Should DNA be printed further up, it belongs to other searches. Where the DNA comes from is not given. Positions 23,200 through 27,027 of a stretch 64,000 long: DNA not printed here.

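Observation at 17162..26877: Kinase-TPR / 2xFHA-lipase / KAP-NTPase-CHAT-like neighbourhood: candidate phospho-regulated membrane-targeting (conflict or developmental) module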

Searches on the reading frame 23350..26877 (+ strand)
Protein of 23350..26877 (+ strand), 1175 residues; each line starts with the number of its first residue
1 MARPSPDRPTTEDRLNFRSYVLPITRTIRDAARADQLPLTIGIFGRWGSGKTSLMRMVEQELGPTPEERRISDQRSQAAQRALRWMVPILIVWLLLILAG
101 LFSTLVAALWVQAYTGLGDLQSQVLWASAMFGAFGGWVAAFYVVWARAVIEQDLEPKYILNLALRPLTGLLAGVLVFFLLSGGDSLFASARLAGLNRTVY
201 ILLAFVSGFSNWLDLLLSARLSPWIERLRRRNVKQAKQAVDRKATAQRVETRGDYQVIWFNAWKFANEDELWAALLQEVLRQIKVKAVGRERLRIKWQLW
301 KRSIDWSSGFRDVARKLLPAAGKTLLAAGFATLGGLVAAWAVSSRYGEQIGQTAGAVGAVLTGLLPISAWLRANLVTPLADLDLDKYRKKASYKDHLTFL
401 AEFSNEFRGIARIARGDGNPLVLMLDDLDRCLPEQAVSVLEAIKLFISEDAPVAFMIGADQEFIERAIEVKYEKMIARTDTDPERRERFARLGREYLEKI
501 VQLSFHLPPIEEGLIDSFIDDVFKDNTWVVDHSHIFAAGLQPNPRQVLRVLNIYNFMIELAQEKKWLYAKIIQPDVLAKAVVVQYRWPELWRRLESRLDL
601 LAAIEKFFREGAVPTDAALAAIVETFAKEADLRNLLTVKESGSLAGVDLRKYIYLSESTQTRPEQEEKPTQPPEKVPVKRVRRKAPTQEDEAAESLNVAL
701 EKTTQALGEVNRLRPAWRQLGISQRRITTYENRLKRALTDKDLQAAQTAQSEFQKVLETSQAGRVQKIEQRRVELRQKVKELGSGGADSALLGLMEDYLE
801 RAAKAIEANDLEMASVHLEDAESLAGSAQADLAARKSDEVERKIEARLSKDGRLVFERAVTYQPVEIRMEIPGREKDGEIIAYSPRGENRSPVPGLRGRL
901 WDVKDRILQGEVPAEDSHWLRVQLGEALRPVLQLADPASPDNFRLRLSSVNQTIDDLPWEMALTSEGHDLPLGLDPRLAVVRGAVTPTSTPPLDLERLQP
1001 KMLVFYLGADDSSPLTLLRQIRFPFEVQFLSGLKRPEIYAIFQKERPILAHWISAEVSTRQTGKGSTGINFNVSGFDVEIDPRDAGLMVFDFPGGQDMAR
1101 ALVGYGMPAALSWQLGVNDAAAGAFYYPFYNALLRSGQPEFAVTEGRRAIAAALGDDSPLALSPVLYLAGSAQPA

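Call 3: search_protein_families(library=pfam, proteins=[window:23350-26877:+], max_evalue=0.01)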
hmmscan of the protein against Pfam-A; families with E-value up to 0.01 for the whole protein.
window:23350-26877:+ (1175 aa): 3 families
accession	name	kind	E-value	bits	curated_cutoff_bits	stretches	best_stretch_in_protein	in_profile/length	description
PF07693.20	KAP_NTPase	-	8.4e-24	84.8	20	1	25-522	9-240/293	KAP family P-loop domain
PF12770.12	CHAT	-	0.0074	16.2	24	0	1098-1152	214-268/289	CHAT domain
PF13191.12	AAA_16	-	0.0089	17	32.6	0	319-430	33-143/167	AAA ATPase domain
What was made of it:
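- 23350..26877 (+): Independent solo gene, not part of the pair: a KAP P-loop NTPase of 1175 aa. Layout: Walker A aa 42-54 (23473-23511); 4 + 2 inserted hydrophobic helices (23614-24000 and 24319-24462); Walker B aa 421-431 (24610-24642); long helical region aa 690-836 (25417-25857); beta-rich plus CHAT-like pseudo-protease domain aa 845-1175 (25882-26874). Pfam KAP_NTPase (call 3).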

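Call 4: search_protein_families(library=padloc, proteins=[window:23350-26877:+], max_evalue=0.01)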
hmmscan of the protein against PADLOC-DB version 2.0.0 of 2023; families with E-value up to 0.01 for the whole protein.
window:23350-26877:+ (1175 aa): 7 families
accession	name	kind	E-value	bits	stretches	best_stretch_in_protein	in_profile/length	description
PDLC02209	QatA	-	7e-34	115.4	3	247-510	55-284/646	-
PDLC02210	QatA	-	3.3e-25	86.6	2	248-482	55-265/593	-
PDLC02361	PifA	-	2.8e-20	70.5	2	10-68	14-70/720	PifA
PDLC04959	PDC-S20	-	2.6e-19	68.1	2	254-474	68-240/464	-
PDLC04957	PDC-S20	-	7e-13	46.8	1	385-478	150-238/446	-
PDLC04958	PDC-S20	-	1.6e-12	45.5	1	419-508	174-255/458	-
PDLC04956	PDC-S20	-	5.3e-07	27.4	1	418-473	179-233/450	-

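Call 5: search_protein_families(library=ncbifam, proteins=[window:23350-26877:+], max_evalue=0.01)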
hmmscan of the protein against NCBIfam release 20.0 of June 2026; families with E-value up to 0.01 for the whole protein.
window:23350-26877:+ (1175 aa): 1 family
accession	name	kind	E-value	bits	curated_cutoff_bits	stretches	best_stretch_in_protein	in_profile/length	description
NF041923.1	QatA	equivalog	1.6e-40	139.4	600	3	247-513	55-286/628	Qat anti-phage system ATPase QatA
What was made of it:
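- On Qat anti-phage system (QatABCD): NCBIfam QatA scores 139 bits against a cut-off of 600 and matches only aa 247-513 (call 5).
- The QatA score is far below the family cut-off and no QatBCD or RdrB genes are nearby (calls 5, 3).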

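Call 8: find_homologous_proteins(query=window:23350-26877:+, max_evalue=0.00001)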
Query window:23350-26877:+ (1175 aa): 1001 proteins with E <= 0.00001 among 8000 candidates; the best 120 are listed.
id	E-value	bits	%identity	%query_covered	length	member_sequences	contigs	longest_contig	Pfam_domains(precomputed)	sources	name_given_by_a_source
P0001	0.0e+0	2613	100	100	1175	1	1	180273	PF07693.21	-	-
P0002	0.0e+0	1656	67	100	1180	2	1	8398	PF07693.21,PF00004.36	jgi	jgi:hypothetical protein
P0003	0.0e+0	1547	62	100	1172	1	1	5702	PF07693.21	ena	-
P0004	1.0e-286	972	44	100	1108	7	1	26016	PF07693.21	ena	-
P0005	7.0e-265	900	54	57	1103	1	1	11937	PF07693.21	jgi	jgi:hypothetical protein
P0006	1.8e-234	799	41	99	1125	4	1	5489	PF07693.21,PF12770.13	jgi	-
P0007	1.8e-186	640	46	57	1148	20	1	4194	PF07693.21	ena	-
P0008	1.5e-184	634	35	99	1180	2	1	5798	PF07693.21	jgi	jgi:hypothetical protein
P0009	1.4e-171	591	43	56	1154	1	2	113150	PF07693.21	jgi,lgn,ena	-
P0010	1.0e-71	260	37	35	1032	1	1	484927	PF07693.21,PF24883.3,PF00005.34,PF05729.19,PF00004.36,PF13401.13,PF25199.2,PF13191.13,PF24389.2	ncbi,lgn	ncbi:MAG: P-loop NTPase fold protein [Chloroflexota bacterium]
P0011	8.8e-58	214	32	36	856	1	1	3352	PF07693.21,PF03781.23,PF13191.13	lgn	-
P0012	2.3e-55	206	32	40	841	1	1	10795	PF07693.21,PF24883.3,PF00005.34,PF05729.19,PF00004.36,PF13401.13,PF19993.6,PF25199.2,PF13191.13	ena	-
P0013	3.9e-55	206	31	36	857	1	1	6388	PF07693.21,PF03781.23,PF13191.13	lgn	-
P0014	1.7e-54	203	33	32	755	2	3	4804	PF07693.21,PF03781.23,PF13191.13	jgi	jgi:formylglycine-generating enzyme required for sulfatase activity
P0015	2.2e-54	203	33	32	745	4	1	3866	PF07693.21,PF03781.23,PF13401.13,PF13191.13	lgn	-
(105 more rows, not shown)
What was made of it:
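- The KAP superfamily is fused to effector or sensor-like domains such as FGE-sulfatase and TIR (call 8).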

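Call 9: find_encoding_contigs(protein=P0004, flank=10000, max_places=3)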
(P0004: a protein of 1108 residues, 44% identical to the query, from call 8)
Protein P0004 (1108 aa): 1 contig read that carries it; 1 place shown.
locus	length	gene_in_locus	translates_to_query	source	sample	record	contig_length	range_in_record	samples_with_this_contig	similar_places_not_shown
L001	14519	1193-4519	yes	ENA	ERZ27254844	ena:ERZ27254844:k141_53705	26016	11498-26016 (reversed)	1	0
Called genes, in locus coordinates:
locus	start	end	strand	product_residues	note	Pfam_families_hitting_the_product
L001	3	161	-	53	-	?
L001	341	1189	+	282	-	PF03976:PPK2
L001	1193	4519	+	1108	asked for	PF07693:KAP_NTPase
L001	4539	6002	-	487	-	PF16158:N_BRCA1_IG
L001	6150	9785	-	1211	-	PF02463:SMC_N, PF13304:AAA_21 (faint), PF06470:SMC_hinge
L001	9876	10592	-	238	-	PF22935:RM44_endonuclase (weak), PF14622:Ribonucleas_3_3, PF00636:Ribonuclease_3, PF00035:dsrm, PF14709:DND1_DSRM (faint)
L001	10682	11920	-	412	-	PF00109:ketoacyl-synt, PF00108:Thiolase_N (faint), PF02801:Ketoacyl-synt_C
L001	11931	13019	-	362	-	PF00291:PALP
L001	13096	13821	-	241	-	PF02597:ThiS, PF02391:MoaE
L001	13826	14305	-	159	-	PF01967:MoaC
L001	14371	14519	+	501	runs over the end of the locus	PF01425:Amidase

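Call 10: find_encoding_contigs(protein=P0009, flank=10000, max_places=3)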
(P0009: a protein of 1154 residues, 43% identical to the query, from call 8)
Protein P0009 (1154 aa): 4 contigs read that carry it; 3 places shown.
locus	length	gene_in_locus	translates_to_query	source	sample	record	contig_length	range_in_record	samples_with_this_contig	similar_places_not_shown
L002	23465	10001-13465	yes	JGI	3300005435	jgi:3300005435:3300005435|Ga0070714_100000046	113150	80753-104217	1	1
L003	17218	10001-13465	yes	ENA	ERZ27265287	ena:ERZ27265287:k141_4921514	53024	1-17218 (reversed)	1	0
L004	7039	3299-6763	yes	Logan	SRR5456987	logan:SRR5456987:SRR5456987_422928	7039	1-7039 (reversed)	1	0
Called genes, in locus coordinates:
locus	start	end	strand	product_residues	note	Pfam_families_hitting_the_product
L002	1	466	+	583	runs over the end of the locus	PF00512:HisKA, PF02518:HATPase_c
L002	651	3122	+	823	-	PF00488:MutS_V, PF20297:MSSS, PF01713:Smr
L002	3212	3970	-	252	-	-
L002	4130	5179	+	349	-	PF01068:DNA_ligase_A_M, PF04679:DNA_ligase_A_C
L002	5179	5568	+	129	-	-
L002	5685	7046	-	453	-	PF21686:LigD_Prim-Pol, PF01896:DNA_primase_S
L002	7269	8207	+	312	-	-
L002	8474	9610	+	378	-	-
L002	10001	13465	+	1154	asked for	PF07693:KAP_NTPase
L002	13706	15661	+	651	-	PF01807:Zn_ribbon_DnaG, PF08275:DNAG_N, PF01751:Toprim, PF13155:Toprim_2, PF13662:Toprim_4, PF10410:DnaB_bind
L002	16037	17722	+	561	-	PF03979:Sigma70_r1_1, PF00140:Sigma70_r1_2, PF04542:Sigma70_r2, PF04539:Sigma70_r3, PF04545:Sigma70_r4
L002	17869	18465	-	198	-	-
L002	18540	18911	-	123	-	PF13620:CarboxypepD_reg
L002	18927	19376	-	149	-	PF13620:CarboxypepD_reg (faint)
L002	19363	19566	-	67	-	PF13719:Zn_ribbon_5 (faint), PF21344:Zn_ribbon_LysW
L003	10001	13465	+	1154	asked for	PF07693:KAP_NTPase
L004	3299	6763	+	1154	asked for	PF07693:KAP_NTPase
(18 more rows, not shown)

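Call 11: find_encoding_contigs(protein=P0005, flank=10000, max_places=3)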
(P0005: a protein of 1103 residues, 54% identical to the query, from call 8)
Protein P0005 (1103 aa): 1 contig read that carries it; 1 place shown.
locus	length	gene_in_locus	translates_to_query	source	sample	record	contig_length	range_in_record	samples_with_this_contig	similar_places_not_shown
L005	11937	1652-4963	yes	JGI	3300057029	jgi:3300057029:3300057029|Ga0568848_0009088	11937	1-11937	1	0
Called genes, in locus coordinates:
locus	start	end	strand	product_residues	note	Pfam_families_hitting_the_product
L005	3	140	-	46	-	?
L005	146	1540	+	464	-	PF04326:SLFN_AlbA_2, PF13749:HATPase_c_4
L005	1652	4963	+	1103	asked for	PF07693:KAP_NTPase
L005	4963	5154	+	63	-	-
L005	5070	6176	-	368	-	PF02618:YceG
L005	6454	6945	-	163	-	PF03652:RuvX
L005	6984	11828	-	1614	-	PF00041:fn3 (faint), PF09136:Glucodextran_B (faint), PF00128:Alpha-amylase, PF13205:Big_5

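Call 12: find_encoding_contigs(protein=P0002, flank=10000, max_places=3)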
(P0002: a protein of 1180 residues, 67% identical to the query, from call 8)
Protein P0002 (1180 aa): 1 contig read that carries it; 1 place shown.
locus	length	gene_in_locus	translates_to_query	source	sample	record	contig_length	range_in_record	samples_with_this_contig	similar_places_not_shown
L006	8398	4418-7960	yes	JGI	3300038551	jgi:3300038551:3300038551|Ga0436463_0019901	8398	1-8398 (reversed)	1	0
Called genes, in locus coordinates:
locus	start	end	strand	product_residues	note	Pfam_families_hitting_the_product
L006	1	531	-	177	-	?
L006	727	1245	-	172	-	PF04893:Yip1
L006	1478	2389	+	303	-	PF00089:Trypsin, PF13365:Trypsin_2, PF13180:PDZ_2, PF17820:PDZ_6 (weak)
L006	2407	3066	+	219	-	PF00089:Trypsin, PF13365:Trypsin_2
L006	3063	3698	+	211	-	PF00196:GerE, PF13384:HTH_23 (faint)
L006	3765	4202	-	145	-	PF00011:HSP20, PF17886:ArsA_HSP20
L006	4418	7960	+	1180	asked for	PF07693:KAP_NTPase, PF00004:AAA (faint)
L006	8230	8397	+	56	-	?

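Call 13: find_encoding_contigs(protein=P0003, flank=10000, max_places=3)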
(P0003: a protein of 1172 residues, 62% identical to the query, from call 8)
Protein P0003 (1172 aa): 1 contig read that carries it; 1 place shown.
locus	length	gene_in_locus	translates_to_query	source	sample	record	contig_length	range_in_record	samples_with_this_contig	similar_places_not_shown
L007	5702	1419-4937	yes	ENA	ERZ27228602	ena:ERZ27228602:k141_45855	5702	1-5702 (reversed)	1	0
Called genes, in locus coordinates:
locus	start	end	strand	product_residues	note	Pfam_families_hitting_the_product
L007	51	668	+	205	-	PF00196:GerE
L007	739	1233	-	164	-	PF00011:HSP20, PF17886:ArsA_HSP20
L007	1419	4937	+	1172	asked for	PF07693:KAP_NTPase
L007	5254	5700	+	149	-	?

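Call 14: find_encoding_contigs(protein=P0006, flank=10000, max_places=3)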
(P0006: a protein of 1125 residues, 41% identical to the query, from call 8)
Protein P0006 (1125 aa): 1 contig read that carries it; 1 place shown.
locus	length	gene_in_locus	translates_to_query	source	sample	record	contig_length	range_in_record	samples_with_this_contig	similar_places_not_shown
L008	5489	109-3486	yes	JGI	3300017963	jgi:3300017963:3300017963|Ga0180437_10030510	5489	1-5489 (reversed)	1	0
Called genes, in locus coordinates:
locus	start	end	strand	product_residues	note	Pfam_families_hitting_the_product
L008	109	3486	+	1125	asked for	PF07693:KAP_NTPase, PF12770:CHAT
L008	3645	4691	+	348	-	PF00356:LacI, PF00532:Peripla_BP_1, PF13407:Peripla_BP_4, PF13377:Peripla_BP_3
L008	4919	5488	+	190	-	?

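Call 15: find_encoding_contigs(protein=P0008, flank=10000, max_places=3)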
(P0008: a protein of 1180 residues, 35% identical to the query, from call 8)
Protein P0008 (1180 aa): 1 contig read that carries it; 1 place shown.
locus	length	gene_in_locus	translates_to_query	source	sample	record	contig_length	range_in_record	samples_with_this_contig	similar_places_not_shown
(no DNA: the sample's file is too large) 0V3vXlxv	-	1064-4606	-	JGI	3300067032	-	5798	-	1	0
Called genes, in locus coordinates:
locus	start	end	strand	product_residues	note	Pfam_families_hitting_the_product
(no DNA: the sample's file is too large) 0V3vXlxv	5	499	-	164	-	PF11645:PDDEXK_5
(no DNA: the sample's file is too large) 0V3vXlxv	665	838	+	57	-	-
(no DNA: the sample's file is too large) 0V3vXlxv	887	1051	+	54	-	-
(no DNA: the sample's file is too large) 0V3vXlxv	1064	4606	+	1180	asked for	PF07693:KAP_NTPase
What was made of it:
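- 23350..26877 (+): Variable genomic contexts (calls 9-15).
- Closest known: KAP P-loop NTPases with TM helices inserted in the NTPase domain. Different: The family is tiny (9 clusters) and is always a solo gene in variable contexts (calls 8-15).
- Tried and rejected: Nothing recurs except HSP20 in the two closest relatives (calls 9-15).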

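Call 32: search_protein_families(library=pfam, alignment_id=A2, max_evalue=0.1)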
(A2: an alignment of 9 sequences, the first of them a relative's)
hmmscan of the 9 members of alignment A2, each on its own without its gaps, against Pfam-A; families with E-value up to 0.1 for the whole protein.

A. member 1, P0001 (1175 aa): 5 families
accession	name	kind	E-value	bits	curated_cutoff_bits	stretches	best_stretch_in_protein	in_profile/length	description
PF07693.20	KAP_NTPase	-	8.4e-24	84.8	20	1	25-522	9-240/293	KAP family P-loop domain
PF12770.12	CHAT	-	0.0074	16.2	24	1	1098-1152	214-268/289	CHAT domain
PF13191.12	AAA_16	-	0.0089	17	32.6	1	319-430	33-143/167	AAA ATPase domain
PF00004.35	AAA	-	0.013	16.4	21.2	0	43-75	3-35/131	ATPase family associated with various cellular activities (AAA)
PF00005.33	ABC_tran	-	0.024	15.7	25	1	40-78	13-51/137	ABC transporter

B. families by the number of members that match (of 9 scanned): 8 families
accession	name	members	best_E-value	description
PF07693.20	KAP_NTPase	9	9.9e-35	KAP family P-loop domain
PF13191.12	AAA_16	9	0.00061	AAA ATPase domain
PF00004.35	AAA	8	7.4e-06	ATPase family associated with various cellular activities (AAA)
PF13401.12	AAA_22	7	0.0014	AAA domain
PF12770.12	CHAT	3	3.4e-09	CHAT domain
PF00005.33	ABC_tran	3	0.011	ABC transporter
PF24883.2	NPHP3_N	3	0.035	Nephrocystin 3, N-terminal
PF01637.24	ATPase_2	1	0.0071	ATPase domain predominantly from Archaea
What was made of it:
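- Closest known: CHAT caspase-like proteases. Same: Three family members pass Pfam CHAT (call 32).
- Checked: Three of 9 family members hit CHAT, best E 3.4e-9 (call 32).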
